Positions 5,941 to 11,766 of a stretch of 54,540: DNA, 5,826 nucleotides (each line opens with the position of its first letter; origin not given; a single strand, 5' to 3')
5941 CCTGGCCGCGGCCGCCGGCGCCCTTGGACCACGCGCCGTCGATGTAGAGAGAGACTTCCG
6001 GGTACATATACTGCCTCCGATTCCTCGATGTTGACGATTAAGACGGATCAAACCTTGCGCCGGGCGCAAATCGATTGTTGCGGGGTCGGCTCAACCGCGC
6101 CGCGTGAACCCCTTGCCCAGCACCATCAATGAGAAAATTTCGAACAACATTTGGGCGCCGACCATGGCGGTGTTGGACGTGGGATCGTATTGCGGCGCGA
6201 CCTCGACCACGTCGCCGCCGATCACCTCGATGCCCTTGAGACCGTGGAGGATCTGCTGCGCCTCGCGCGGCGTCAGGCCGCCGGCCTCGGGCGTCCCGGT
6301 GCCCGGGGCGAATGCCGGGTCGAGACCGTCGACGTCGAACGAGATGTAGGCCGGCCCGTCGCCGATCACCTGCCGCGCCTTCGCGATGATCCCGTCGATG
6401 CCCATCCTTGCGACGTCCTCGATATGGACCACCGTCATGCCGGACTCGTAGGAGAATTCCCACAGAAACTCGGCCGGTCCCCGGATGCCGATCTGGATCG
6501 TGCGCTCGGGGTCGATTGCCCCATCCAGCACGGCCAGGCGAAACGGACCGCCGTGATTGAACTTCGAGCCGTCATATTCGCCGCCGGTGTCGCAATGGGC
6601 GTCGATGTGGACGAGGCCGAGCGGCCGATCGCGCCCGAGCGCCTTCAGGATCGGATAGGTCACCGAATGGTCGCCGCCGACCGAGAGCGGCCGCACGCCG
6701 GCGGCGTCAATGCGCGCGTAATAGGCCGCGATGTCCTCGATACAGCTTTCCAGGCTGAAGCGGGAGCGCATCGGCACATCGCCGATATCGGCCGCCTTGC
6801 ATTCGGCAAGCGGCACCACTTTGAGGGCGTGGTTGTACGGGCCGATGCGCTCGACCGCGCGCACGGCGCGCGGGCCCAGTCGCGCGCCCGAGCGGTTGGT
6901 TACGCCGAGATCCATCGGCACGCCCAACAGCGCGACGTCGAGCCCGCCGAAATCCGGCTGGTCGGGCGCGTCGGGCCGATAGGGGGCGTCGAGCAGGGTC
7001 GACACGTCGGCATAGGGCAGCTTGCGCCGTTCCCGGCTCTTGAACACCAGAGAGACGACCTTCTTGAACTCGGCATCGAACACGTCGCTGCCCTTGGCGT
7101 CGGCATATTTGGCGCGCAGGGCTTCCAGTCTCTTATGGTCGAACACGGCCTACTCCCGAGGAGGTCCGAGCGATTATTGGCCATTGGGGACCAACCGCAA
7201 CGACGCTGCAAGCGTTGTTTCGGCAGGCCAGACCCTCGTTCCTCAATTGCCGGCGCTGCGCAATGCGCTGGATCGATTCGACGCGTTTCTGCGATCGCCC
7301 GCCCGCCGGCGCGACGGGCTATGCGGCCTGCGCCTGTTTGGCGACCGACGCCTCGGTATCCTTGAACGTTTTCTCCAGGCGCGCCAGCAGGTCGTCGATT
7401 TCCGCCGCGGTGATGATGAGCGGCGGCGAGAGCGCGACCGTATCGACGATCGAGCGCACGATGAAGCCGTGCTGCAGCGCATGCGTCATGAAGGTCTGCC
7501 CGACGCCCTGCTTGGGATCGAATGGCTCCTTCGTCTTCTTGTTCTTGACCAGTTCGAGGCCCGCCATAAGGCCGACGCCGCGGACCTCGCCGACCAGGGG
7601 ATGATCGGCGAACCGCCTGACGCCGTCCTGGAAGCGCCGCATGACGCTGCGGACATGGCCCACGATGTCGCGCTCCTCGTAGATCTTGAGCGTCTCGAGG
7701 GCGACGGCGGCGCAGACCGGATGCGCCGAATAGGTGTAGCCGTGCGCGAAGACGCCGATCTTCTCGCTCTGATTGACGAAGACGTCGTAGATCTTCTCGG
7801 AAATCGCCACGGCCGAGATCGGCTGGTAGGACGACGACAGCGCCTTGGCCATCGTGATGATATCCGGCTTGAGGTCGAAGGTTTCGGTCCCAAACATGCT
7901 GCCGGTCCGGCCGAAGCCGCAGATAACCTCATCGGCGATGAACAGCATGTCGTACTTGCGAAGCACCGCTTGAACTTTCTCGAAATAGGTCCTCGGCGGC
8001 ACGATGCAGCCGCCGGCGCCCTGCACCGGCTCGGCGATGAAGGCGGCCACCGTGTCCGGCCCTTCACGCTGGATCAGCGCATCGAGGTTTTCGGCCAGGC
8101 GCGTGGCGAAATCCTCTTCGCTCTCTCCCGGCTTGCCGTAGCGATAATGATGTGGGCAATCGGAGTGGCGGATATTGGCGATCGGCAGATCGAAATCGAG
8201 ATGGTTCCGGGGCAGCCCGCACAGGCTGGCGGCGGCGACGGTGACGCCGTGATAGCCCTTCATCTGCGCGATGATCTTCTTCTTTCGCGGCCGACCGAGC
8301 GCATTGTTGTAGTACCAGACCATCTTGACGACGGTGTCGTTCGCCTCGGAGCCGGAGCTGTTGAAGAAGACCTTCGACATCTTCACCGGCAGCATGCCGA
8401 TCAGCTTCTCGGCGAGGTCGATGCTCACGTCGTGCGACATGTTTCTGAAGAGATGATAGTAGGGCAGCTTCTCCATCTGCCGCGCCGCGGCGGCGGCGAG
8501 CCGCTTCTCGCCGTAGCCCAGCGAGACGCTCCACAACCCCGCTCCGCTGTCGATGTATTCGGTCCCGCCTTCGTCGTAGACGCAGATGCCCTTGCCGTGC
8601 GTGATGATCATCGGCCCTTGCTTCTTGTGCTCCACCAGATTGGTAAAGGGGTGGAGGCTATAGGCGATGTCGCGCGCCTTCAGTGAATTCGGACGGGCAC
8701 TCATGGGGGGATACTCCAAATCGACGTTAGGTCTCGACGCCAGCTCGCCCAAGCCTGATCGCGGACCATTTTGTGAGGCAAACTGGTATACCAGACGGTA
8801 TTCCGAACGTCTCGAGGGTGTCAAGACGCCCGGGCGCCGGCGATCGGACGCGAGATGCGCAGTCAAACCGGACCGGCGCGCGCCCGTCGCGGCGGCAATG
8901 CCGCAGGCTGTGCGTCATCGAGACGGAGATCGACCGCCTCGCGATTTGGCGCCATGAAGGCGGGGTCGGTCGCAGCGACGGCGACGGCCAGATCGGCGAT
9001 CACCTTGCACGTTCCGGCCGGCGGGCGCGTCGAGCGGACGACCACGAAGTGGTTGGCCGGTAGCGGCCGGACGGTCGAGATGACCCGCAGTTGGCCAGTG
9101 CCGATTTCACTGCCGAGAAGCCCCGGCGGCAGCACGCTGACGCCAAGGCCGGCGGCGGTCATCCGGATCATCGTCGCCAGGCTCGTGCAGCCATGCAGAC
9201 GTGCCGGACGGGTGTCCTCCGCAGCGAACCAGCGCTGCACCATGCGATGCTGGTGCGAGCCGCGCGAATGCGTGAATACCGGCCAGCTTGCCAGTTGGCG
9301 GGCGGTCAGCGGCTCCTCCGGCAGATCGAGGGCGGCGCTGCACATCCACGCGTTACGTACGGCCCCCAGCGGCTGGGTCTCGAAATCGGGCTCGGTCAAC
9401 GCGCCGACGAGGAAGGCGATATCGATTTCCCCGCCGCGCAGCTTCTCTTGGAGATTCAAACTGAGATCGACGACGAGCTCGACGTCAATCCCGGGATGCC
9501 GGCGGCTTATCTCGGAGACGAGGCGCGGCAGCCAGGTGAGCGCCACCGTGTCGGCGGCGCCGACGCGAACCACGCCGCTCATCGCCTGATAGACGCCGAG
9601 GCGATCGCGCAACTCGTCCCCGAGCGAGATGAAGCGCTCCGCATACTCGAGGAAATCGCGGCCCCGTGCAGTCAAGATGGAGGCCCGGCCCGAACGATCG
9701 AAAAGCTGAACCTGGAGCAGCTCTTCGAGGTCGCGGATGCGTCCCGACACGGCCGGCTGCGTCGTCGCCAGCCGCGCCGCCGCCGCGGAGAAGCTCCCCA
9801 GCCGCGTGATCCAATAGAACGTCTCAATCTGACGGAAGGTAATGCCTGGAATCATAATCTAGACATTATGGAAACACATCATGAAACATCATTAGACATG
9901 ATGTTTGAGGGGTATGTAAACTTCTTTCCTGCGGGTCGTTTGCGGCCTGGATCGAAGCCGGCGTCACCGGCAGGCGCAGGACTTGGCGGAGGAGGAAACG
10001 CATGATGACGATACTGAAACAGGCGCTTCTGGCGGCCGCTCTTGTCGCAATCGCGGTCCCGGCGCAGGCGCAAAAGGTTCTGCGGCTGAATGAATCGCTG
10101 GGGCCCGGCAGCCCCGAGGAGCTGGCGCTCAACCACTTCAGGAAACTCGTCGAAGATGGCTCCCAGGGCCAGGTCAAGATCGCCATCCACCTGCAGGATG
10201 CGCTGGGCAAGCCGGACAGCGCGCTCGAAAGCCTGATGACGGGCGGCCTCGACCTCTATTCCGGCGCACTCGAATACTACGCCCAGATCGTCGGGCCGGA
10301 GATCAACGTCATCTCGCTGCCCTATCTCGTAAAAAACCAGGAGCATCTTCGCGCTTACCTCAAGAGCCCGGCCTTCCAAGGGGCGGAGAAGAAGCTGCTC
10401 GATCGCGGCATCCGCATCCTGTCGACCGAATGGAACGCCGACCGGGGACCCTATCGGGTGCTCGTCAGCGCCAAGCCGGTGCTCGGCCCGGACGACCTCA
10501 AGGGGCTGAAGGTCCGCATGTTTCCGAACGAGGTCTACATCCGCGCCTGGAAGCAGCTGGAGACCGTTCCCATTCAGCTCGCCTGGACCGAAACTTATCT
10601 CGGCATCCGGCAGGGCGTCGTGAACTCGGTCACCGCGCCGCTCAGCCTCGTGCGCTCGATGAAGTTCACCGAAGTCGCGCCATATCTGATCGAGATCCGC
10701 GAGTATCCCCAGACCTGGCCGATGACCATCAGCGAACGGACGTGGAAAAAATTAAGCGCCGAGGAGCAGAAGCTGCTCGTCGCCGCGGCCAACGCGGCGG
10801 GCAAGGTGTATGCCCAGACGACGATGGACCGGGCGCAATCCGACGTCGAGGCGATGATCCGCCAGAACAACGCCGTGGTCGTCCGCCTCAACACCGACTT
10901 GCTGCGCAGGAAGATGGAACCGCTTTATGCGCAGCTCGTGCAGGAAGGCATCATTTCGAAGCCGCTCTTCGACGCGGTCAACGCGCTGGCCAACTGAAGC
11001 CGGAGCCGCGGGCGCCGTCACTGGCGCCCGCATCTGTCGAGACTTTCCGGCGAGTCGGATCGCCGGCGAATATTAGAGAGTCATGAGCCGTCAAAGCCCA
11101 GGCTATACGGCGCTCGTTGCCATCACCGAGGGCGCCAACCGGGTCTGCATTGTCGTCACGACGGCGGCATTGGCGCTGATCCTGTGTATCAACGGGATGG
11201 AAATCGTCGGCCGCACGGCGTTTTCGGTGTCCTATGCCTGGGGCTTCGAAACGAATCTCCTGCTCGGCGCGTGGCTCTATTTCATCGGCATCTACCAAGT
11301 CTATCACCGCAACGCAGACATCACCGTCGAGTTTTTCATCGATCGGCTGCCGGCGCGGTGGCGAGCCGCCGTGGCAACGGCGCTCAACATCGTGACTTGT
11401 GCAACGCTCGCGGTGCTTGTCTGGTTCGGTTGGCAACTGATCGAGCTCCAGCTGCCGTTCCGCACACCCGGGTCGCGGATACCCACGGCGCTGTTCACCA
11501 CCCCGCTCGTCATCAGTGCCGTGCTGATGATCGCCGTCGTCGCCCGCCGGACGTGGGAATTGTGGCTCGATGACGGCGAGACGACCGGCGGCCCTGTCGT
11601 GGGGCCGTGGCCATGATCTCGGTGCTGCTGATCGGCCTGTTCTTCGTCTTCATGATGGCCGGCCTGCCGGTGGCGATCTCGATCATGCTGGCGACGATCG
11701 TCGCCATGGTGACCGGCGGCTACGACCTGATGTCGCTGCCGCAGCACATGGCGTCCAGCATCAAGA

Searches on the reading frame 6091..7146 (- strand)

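Call 28: search_protein_families(library=pfam, proteins=[window:6091-7146:-], max_evalue=0.00001)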
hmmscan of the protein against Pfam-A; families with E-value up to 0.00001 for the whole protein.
window:6091-7146:- (351 aa): 1 family
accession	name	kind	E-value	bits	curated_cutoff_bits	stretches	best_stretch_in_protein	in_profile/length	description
PF00491.26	Arginase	-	4.4e-87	292.5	22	1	70-337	2-277/280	Arginase family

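Call 34: search_protein_families(library=ncbifam, proteins=[window:6091-7146:-], max_evalue=1e-40)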
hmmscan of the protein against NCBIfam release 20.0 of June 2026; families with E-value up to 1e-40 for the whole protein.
window:6091-7146:- (351 aa): 2 families
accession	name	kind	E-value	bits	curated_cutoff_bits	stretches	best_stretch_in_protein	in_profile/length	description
NF002564.0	PRK02190.1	subfamily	1.1e-76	258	302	1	63-341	27-301/307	agmatinase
TIGR01230.1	agmatinase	equivalog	6.6e-56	189.9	174.3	1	69-338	13-273/275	agmatinase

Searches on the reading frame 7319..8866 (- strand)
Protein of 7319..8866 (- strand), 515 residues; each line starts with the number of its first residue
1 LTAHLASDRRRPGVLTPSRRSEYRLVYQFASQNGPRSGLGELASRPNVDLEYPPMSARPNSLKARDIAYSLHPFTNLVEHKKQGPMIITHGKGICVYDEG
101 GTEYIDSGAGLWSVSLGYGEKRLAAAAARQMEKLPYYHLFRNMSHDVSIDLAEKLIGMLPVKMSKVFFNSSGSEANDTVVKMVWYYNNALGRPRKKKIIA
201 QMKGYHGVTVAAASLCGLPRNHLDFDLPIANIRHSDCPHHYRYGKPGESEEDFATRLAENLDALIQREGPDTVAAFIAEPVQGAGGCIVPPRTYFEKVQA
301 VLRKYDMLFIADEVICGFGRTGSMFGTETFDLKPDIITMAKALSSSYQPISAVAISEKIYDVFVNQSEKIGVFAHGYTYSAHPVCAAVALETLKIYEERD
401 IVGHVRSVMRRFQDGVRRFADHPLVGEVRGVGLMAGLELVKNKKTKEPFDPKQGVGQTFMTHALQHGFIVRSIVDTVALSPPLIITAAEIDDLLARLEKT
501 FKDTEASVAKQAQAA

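Call 6: search_protein_families(library=pfam, proteins=[window:7319-8866:-])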
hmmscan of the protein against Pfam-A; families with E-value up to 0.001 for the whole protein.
window:7319-8866:- (515 aa): 1 family
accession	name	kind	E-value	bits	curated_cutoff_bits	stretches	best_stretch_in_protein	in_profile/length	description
PF00202.27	Aminotran_3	-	4.5e-91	306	30.5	1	83-500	8-402/403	Aminotransferase class-III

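Call 34: search_protein_families(library=ncbifam, proteins=[window:7319-8704:-], max_evalue=1e-40)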
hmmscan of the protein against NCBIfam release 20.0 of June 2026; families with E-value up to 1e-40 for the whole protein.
window:7319-8704:- (461 aa): 49 families (the best 25 are shown)
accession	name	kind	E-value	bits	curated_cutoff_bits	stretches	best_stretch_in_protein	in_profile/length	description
NF004767.0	PRK06105.1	subfamily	1.5e-224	745.7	517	1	1-458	1-458/460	aminotransferase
NF005684.0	PRK07482.1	subfamily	3.7e-161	536.8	687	1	4-456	4-461/464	hypothetical protein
NF005682.0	PRK07480.1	subfamily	1.7e-160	534.7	510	1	6-455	11-457/459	aminotransferase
NF005447.0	PRK07036.1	equivalog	1.2e-140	469.3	618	1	7-459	12-464/468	aminotransferase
NF004625.0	PRK05965.1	subfamily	3.6e-128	428.2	729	1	6-452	4-450/460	hypothetical protein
NF005683.0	PRK07481.1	subfamily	3.2e-127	425.2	575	1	12-451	10-451/453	hypothetical protein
NF005102.0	PRK06541.1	equivalog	6.7e-123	410.6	574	1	17-452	21-458/460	aspartate aminotransferase family protein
NF009068.0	PRK12403.1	equivalog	2.2e-115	386.1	817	1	9-454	15-457/460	aspartate aminotransferase family protein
NF052567.1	OmAmTferAptACaul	equivalog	5.9e-107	358.1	500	1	19-448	8-429/431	omega-aminotransferase AptA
NF005812.0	PRK07678.1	subfamily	3.6e-105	352.2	488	1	6-449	8-449/451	aminotransferase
NF005685.0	PRK07483.1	equivalog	4.5e-103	345.4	485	1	26-453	8-441/444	aspartate aminotransferase family protein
TIGR00508.1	bioA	equivalog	3.7e-102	342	405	1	18-446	3-417/419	adenosylmethionine--8-amino-7-oxononanoate transaminase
NF005375.0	PRK06917.1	equivalog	3.3e-92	309.6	535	1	31-452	16-441/448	aspartate aminotransferase family protein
NF004718.0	PRK06062.1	subfamily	1.9e-91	306.9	472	1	12-453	23-452/454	hypothetical protein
NF004624.0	PRK05964.1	equivalog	2.9e-84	283.1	494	1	6-449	4-424/427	adenosylmethionine--8-amino-7-oxononanoate transaminase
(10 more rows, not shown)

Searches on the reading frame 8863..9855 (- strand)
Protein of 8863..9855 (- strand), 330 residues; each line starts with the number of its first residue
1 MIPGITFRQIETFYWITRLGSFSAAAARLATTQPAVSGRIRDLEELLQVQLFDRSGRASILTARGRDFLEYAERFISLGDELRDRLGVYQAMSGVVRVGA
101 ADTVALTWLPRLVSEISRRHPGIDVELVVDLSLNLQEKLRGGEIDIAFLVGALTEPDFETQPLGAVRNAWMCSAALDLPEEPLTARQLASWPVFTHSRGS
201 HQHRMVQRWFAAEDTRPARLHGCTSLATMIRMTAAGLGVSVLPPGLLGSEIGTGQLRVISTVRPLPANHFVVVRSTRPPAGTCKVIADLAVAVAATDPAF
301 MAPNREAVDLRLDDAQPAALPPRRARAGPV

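Call 5: search_protein_families(library=pfam, proteins=[window:8863-9855:-])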
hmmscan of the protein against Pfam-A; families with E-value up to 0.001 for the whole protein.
window:8863-9855:- (330 aa): 2 families
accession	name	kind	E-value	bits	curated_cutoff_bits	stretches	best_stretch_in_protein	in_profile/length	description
PF03466.25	LysR_substrate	-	1.9e-39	135.7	28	1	92-288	4-202/209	LysR substrate binding domain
PF00126.33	HTH_1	-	6.6e-20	71.3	26.6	1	7-66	1-60/60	Bacterial regulatory helix-turn-helix protein, lysR family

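Call 7: search_protein_families(library=ncbifam, proteins=[window:8863-9855:-], max_evalue=0.00001)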
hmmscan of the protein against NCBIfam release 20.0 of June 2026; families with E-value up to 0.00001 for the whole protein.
window:8863-9855:- (330 aa): 52 families (the best 25 are shown)
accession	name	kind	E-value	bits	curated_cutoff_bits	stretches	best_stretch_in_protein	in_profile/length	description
NF040786.1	LysR_Sec_metab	equivalog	8.7e-33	113.6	250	1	6-260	2-263/298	selenium metabolism-associated LysR family transcriptional regulator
NF047711.1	PutUtilRegPtrR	equivalog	3.3e-30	105.2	400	1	7-258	3-250/283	putrescine utilization regulator PtrR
TIGR03339.1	phn_lysR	subfamily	2.4e-28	99.2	341.1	1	9-259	1-247/279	aminoethylphosphonate catabolism associated LysR family transcriptional regulator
TIGR02424.1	TF_pcaQ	equivalog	1e-27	96.8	303.8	1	5-218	3-220/300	pca operon transcription factor PcaQ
NF008352.0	PRK11139.1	subfamily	1.3e-27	96.7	288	1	13-275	14-273/305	transcriptional regulator GcvA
NF008416.0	PRK11242.1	equivalog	5.4e-27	94.9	277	1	7-270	3-266/300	transcriptional regulator CynR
NF045990.1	TransRegCbbRRhodb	equivalog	2.7e-26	92.3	450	1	4-291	5-297/304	LysR family regulator CbbR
NF040889.1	trans_reg_YeiE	equivalog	4.6e-26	91.7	480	1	5-264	3-259/288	DNA-binding transcriptional regulator YeiE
TIGR03298.1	argP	subfamily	4.4e-25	88.4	273.55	1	8-263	4-259/292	ArgP/LysG family DNA-binding transcriptional regulator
NF011673.1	PRK15092.1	equivalog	1.5e-24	86.7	530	1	10-276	16-270/293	transcriptional regulator LrhA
NF002964.0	PRK03635.1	subfamily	1.7e-24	86.4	197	1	7-264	5-262/297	ArgP/LysG family DNA-binding transcriptional regulator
NF008095.0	PRK10837.1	subfamily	6.9e-24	84.6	281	1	5-257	3-252/290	LysR family transcriptional regulator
NF045775.1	acetoin_reg_AlsR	exception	3.4e-23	82.6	430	1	13-243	9-243/290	acetoin biosynthesis transcriptional regulator AlsR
NF007385.0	PRK09906.1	equivalog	6.6e-23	81.3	356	1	13-255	9-252/296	DNA-binding transcriptional regulator HcaR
NF053705.1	TransRegGltCGpos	equivalog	1.5e-22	80.2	350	1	7-244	3-243/300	glutamate biosynthesis transcriptional regulator GltC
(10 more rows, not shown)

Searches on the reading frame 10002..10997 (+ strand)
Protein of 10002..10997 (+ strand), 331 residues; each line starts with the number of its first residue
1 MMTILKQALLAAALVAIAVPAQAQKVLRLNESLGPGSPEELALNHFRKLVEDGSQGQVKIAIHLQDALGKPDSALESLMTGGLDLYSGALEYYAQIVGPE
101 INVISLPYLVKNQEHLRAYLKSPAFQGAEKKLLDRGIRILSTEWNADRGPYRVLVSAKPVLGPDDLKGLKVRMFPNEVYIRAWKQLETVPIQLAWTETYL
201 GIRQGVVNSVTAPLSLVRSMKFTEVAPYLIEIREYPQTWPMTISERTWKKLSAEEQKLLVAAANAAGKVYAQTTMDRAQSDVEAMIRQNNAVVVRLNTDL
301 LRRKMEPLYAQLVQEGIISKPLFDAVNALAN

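Call 5: search_protein_families(library=pfam, proteins=[window:10002-10997:+])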
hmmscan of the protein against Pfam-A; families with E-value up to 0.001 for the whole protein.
window:10002-10997:+ (331 aa): 1 family
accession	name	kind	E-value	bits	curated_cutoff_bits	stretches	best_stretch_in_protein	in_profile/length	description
PF03480.18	DctP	-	5.5e-53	180.6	23.4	1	30-312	2-282/286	Bacterial extracellular solute-binding protein, family 7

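Call 7: search_protein_families(library=ncbifam, proteins=[window:10002-10997:+], max_evalue=0.00001)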
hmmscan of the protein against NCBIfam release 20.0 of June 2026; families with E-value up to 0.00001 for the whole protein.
window:10002-10997:+ (331 aa): 2 families
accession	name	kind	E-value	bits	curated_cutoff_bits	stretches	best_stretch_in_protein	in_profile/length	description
NF037995.1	TRAP_S1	subfamily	6.5e-40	137.2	50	1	35-288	8-256/271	TRAP transporter substrate-binding protein DctP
TIGR00787.1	dctP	subfamily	6.8e-38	130.6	175.05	1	35-287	7-254/257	DctP family TRAP transporter solute-binding subunit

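Call 10: search_solved_structures(query=window:10002-10997:+, max_evalue=0.00001)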
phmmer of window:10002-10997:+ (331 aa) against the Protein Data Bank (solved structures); distinct sequences matched with E-value up to 0.00001: 82 (the best 60 are shown).
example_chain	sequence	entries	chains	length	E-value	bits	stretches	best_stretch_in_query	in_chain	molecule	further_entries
4nq8_A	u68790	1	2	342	3.4e-30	108.8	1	5-313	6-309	Putative periplasmic substrate-binding transport protein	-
4pdd_A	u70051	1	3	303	3e-26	95.8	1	45-315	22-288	TRAP dicarboxylate transporter, DctP subunit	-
9fve_A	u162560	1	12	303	5e-26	95.1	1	27-321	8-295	Sialic acid-binding periplasmic protein SiaP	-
9fvb_A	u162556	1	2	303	1.1e-25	94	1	27-321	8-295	Sialic acid-binding periplasmic protein SiaP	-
4mag_A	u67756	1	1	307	1.4e-25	93.7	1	33-322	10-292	Sialic Acid Binding Protein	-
7a5q_A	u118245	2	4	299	1.5e-25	93.6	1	33-321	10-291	DctP family TRAP transporter solute-binding subunit | Sialic acid-binding periplasmic protein SiaP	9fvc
4p1e_A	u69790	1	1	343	4.1e-25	92.1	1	8-287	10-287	TRAP dicarboxylate transporter, DctP subunit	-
4p9k_A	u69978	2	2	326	2.6e-24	89.5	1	22-291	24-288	TRAP dicarboxylate transporter, DctP subunit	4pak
7a5c_A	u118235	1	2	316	3.3e-24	89.1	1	27-321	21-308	Sialic acid-binding periplasmic protein SiaP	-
5ltc_B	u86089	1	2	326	3.7e-24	89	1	27-321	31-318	C4-dicarboxylate-binding periplasmic protein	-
4pdh_A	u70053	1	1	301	7.2e-24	88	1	26-279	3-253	TRAP dicarboxylate transporter, DctP subunit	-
3b50_A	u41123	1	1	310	1.3e-23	87.2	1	28-315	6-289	Sialic acid-binding periplasmic protein siaP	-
2cex_A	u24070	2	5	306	1.3e-23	87.2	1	28-315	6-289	PROTEIN HI0146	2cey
2wyk_A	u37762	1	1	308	1.3e-23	87.2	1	28-315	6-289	SIALIC ACID-BINDING PERIPLASMIC PROTEIN SIAP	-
2v4c_A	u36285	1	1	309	1.3e-23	87.2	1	28-315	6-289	SIALIC ACID-BINDING PERIPLASMIC PROTEIN SIAP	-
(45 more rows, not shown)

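Call 48: find_encoding_contigs(protein=window:10002-10997:+, flank=3000, max_places=4)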
Protein window:10002-10997:+ (331 aa): no gene with exactly this product is on record in the collection.

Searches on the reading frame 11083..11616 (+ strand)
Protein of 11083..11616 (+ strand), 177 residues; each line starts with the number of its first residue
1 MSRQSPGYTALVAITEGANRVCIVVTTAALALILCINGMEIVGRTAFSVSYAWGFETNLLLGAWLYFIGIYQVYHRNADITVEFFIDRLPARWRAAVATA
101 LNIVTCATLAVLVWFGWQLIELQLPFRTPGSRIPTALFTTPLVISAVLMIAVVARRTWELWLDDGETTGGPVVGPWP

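Call 5: search_protein_families(library=pfam, proteins=[window:11083-11616:+])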
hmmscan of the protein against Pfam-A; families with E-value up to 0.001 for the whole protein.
window:11083-11616:+ (177 aa): 1 family
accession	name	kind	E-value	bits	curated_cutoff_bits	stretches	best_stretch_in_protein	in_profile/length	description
PF04290.18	DctQ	-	6.7e-23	81.5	28.3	1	34-161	2-130/132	Tripartite ATP-independent periplasmic transporters, DctQ component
